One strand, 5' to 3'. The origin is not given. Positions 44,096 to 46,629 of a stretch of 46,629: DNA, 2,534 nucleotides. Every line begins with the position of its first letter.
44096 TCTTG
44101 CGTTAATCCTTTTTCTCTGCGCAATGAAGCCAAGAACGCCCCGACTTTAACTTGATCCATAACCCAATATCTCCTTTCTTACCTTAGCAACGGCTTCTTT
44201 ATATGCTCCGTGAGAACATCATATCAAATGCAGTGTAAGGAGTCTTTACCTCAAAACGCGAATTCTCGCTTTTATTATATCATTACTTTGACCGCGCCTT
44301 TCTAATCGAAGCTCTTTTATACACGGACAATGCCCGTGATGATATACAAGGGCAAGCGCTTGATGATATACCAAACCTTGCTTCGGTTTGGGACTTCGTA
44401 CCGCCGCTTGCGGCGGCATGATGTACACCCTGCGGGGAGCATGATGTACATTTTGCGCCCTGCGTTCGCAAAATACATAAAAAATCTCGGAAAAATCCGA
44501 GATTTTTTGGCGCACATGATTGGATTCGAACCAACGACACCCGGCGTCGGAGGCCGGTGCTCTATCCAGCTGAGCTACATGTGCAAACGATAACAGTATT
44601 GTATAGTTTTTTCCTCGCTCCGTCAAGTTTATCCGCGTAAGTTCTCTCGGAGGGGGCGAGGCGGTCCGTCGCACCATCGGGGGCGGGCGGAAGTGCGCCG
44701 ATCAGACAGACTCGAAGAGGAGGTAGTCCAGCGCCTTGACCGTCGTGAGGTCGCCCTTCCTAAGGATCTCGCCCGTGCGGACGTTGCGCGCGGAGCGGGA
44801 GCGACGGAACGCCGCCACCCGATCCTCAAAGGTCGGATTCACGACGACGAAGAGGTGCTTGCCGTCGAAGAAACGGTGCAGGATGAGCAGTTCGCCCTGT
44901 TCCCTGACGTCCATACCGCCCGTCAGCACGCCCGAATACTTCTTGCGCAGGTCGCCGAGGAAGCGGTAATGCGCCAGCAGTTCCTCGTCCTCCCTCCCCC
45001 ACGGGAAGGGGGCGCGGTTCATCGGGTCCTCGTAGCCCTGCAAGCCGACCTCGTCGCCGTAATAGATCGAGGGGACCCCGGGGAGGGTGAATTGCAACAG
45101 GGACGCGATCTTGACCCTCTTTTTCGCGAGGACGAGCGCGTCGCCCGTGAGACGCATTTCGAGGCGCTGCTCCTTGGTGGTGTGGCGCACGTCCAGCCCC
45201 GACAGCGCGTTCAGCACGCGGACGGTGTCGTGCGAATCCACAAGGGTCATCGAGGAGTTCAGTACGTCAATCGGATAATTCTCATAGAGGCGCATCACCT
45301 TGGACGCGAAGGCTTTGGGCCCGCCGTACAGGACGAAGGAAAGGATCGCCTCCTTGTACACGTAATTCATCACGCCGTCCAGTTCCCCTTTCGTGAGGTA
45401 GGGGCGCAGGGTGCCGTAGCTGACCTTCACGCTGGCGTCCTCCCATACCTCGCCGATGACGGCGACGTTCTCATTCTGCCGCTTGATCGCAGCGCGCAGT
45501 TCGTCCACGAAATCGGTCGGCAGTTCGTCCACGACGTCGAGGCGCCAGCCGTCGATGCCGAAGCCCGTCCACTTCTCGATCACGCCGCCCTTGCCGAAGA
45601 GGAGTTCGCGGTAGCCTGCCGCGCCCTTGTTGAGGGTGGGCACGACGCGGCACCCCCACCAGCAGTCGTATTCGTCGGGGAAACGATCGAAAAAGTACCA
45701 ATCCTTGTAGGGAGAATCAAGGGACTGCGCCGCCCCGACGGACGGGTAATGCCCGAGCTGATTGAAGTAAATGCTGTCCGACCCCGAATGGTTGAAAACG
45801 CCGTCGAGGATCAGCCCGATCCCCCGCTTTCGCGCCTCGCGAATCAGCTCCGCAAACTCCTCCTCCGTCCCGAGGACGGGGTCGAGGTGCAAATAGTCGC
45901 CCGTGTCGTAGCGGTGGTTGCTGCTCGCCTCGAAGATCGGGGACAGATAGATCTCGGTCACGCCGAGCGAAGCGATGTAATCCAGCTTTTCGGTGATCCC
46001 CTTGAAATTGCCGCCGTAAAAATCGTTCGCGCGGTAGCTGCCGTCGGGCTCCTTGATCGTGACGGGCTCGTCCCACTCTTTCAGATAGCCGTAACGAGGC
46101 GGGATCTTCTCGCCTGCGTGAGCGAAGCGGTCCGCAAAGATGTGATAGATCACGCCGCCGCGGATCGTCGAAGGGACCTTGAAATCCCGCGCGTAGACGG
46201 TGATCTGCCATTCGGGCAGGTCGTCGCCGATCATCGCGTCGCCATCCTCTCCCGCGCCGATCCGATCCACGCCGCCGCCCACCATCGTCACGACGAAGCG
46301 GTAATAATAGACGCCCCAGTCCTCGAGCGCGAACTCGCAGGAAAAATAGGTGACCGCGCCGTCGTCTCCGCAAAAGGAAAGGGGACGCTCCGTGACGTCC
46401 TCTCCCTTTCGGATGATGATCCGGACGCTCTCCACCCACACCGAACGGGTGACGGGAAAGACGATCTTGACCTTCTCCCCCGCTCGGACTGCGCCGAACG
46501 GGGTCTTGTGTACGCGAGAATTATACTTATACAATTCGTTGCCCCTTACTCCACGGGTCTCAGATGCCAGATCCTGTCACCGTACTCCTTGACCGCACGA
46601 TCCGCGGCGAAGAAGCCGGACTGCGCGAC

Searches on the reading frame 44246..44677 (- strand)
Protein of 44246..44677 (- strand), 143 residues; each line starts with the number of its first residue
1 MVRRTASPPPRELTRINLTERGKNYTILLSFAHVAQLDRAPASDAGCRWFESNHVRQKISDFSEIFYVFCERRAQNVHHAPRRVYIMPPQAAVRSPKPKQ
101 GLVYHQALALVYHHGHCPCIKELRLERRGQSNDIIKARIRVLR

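Call 93: search_protein_families(library=pfam, proteins=[window:44246-44677:-], max_evalue=0.01)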
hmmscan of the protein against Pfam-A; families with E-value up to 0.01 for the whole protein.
window:44246-44677:- (143 aa): 1 family
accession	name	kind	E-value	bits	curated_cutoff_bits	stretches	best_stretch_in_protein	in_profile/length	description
PF24496.1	DUF7588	-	0.0029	17.8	27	1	48-77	18-47/65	Domain of unknown function (DUF7588)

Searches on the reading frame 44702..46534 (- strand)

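Call 62: search_protein_families(library=pfam, proteins=[window:44702-46534:-], max_evalue=0.00001)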
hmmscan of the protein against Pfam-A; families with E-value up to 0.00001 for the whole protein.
window:44702-46534:- (610 aa): 1 family
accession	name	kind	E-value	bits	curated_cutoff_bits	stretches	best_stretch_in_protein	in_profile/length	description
PF00128.31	Alpha-amylase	-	4.8e-49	168.2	22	1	132-502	2-360/446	Alpha amylase, catalytic domain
